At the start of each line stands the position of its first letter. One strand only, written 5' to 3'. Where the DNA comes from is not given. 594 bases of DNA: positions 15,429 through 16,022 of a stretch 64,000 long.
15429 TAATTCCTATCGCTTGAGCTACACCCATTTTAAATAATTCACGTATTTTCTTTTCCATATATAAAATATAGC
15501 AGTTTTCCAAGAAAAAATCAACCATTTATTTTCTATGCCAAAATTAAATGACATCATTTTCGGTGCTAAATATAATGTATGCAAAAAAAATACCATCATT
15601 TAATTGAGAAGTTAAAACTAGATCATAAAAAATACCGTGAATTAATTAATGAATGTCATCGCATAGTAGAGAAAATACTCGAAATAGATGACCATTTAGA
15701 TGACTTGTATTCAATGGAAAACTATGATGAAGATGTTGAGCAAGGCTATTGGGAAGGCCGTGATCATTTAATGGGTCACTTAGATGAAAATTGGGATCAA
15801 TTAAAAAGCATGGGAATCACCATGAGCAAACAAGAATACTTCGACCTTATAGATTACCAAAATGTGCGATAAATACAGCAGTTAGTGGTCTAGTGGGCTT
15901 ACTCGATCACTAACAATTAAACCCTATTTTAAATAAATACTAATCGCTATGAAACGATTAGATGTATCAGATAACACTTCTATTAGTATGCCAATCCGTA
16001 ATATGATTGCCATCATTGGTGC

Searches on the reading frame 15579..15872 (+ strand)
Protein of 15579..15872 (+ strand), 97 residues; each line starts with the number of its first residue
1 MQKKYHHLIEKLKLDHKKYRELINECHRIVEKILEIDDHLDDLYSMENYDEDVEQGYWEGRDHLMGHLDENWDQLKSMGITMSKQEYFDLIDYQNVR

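Call 54: search_protein_families(library=pfam, proteins=[window:15579-15872:+], max_evalue=0.1)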
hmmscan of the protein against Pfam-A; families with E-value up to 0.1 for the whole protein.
window:15579-15872:+ (97 aa): 1 family
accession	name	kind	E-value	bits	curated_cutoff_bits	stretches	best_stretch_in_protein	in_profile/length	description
PF22431.2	COG2p_C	-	0.056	14.4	27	0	3-46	59-102/139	COG2p C-terminal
